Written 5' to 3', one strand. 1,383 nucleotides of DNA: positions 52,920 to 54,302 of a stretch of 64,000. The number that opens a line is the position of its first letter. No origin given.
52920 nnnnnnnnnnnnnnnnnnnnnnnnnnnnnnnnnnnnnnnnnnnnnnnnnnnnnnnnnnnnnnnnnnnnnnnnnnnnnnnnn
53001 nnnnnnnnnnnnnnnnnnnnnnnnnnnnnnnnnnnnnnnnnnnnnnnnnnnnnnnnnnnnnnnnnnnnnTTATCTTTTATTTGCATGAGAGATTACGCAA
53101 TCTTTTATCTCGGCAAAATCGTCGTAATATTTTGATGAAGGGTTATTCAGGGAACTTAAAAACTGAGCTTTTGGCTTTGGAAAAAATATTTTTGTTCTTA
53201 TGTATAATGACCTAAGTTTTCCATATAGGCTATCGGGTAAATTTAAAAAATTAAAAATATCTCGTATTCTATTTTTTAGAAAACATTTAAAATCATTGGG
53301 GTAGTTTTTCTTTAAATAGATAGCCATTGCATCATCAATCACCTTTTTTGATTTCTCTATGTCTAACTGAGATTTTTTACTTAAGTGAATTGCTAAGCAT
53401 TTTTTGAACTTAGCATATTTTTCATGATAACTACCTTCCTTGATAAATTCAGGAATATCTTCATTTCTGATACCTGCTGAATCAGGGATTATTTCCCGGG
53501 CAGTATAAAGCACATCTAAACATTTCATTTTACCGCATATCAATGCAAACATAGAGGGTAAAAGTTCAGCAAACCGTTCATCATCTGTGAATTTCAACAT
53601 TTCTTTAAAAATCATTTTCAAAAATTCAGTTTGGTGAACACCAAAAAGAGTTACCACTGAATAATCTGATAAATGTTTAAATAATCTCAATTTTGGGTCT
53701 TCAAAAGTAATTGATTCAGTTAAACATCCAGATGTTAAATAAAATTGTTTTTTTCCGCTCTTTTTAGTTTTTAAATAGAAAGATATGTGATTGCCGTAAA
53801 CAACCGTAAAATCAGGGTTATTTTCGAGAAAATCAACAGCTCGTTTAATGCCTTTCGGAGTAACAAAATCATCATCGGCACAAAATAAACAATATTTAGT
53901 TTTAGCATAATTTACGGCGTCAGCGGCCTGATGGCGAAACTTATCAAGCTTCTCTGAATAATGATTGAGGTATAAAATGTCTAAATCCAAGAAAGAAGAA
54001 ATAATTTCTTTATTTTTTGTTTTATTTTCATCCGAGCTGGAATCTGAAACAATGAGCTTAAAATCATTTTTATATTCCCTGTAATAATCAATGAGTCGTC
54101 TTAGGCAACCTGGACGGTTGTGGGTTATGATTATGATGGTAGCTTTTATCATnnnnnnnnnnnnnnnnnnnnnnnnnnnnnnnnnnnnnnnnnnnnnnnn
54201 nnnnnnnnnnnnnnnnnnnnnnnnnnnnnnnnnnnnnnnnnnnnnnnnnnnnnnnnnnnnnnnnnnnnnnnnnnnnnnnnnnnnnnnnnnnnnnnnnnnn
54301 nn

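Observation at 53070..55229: Two tandem glycosyltransferase paralogues fused by loss of a single A; the 5' ends appear homogenised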

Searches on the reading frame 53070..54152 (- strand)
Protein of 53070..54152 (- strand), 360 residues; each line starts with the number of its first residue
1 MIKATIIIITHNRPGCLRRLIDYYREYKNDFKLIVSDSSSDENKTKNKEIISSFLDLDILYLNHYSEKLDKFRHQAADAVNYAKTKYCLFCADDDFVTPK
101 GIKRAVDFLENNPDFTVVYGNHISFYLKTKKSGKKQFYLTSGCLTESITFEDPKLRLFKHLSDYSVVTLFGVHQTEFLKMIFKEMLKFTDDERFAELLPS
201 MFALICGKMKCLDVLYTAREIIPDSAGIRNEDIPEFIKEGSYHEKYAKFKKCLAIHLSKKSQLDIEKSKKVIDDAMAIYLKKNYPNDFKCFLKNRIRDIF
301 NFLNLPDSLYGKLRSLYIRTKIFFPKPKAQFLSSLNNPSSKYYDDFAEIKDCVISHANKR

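Call 6: search_protein_families(library=pfam, proteins=[window:53070-54152:-], max_evalue=0.01)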
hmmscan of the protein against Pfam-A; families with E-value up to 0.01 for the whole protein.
window:53070-54152:- (360 aa): 1 family
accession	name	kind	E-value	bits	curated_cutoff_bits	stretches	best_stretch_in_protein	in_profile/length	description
PF00535.33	Glycos_transf_2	-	3.9e-11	43.6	23.3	1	5-153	1-154/168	Glycosyl transferase family 2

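Call 7: search_protein_families(library=ncbifam, proteins=[window:53070-54152:-], max_evalue=0.01)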
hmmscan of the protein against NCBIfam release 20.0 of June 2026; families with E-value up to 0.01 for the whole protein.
window:53070-54152:- (360 aa): 3 families
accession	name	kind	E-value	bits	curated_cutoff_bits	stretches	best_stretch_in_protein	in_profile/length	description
TIGR04440.1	glyco_TIGR04440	domain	2.9e-45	154.7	70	1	4-220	2-215/215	TIGR00180 family glycosyltransferase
NF038302.1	EPS_HpsE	equivalog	0.00067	18.7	300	1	4-127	3-128/307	hormogonium polysaccharide biosynthesis glycosyltransferase HpsE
NF053739.1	GlytfEpsEBac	equivalog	0.0014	17.7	450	1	25-126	26-124/265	glycosyltransferase EpsE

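Call 24: search_protein_representatives(protein=window:53073-54152:-)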
Query: 360 residues. Proteins with E-value up to 0.001 (for the whole library): 4096; up to 1e-10: 1723; up to 1e-30: 193. The best 150 are listed.
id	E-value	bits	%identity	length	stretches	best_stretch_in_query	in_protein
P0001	0.0e+00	1238.5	81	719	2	1-360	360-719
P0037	3.3e-113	394.7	54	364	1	4-359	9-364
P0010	8.3e-104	363.8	51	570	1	4-359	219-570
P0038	4.2e-101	354.9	52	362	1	1-350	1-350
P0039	6.3e-98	344.5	51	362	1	4-357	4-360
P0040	7.5e-89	314.6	50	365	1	4-357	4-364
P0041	3.3e-87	309.2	54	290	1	3-289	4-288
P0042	1.6e-86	307.0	48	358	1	1-355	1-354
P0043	6.3e-86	305.0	47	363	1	4-357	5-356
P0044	1.2e-81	290.9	47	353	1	5-352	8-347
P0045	2.0e-81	290.2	47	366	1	1-358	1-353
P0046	2.7e-81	289.8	44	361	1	3-357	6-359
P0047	3.9e-79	282.7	47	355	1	2-356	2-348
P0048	4.7e-79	282.4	47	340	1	5-282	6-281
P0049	6.5e-79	281.9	49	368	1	4-302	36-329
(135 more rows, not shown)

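Call 26: find_encoding_contigs(protein=P0037, flank=6000, max_places=4)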
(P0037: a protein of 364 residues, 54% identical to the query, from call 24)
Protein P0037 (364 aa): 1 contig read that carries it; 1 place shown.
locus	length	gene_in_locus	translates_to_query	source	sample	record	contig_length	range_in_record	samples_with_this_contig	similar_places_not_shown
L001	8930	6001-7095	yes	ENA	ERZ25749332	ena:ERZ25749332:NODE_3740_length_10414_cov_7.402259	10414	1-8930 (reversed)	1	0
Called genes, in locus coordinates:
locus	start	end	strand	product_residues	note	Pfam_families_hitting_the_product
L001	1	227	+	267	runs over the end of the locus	PF00483:NTP_transferase, PF12804:NTP_transf_3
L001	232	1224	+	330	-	PF04321:RmlD_sub_bind, PF05368:NmrA, PF01073:3Beta_HSD, PF01370:Epimerase, PF02719:Polysacc_synt_2, PF13460:NAD_binding_10, PF16363:GDP_Man_Dehyd, PF07993:NAD_binding_4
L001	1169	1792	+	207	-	PF00908:dTDP_sugar_isom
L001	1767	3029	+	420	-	PF08421:Methyltransf_13, PF13489:Methyltransf_23, PF08241:Methyltransf_11, PF08242:Methyltransf_12, PF13649:Methyltransf_25 (weak), PF08484:Methyltransf_14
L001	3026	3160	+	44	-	-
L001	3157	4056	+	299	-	PF01370:Epimerase, PF04321:RmlD_sub_bind, PF02719:Polysacc_synt_2, PF16363:GDP_Man_Dehyd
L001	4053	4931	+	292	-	PF05711:TylF, PF13578:Methyltransf_24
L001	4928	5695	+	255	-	PF04989:RMNT_CmcI, PF13578:Methyltransf_24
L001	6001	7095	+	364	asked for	PF00535:Glycos_transf_2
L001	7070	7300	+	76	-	-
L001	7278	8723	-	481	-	PF01943:Polysacc_synt, PF13440:Polysacc_synt_3, PF01554:MatE (weak)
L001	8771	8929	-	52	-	?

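Call 44: find_encoding_contigs(protein=P0038, flank=8000, max_places=3)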
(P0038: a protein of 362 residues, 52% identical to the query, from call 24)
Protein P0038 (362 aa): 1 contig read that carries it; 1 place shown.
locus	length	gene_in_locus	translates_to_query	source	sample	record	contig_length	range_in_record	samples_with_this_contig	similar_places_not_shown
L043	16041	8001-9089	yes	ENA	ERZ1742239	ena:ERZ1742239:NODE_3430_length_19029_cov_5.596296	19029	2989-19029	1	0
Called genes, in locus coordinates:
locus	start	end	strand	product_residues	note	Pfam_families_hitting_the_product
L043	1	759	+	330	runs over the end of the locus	PF00288:GHMP_kinases_N, PF08544:GHMP_kinases_C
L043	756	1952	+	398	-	PF00155:Aminotran_1_2, PF01041:DegT_DnrJ_EryC1, PF00266:Aminotran_5 (weak), PF01053:Cys_Met_Meta_PP (weak), PF01212:Beta_elim_lyase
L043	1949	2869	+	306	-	PF01370:Epimerase, PF16363:GDP_Man_Dehyd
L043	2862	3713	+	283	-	PF13292:DXP_synthase_N (faint), PF00456:Transketolase_N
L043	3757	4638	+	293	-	PF02779:Transket_pyr, PF02780:Transketolase_C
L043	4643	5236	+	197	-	PF13580:SIS_2, PF01380:SIS (weak)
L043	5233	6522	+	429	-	PF00483:NTP_transferase, PF12804:NTP_transf_3, PF00702:Hydrolase (faint), PF13419:HAD_2 (weak), PF13242:Hydrolase_like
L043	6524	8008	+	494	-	PF01943:Polysacc_synt, PF13440:Polysacc_synt_3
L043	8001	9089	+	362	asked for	PF00535:Glycos_transf_2 (weak)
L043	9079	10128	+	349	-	PF03102:NeuB, PF08666:SAF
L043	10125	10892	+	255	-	PF02348:CTP_transf_3, PF12804:NTP_transf_3 (weak)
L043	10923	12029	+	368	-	PF03102:NeuB, PF08666:SAF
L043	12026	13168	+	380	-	PF02350:Epimerase_2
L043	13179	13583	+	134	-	PF25087:GMPPB_C (faint), PF00132:Hexapep, PF14602:Hexapep_2 (weak)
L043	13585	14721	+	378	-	PF01041:DegT_DnrJ_EryC1, PF00155:Aminotran_1_2 (weak), PF01212:Beta_elim_lyase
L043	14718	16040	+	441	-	?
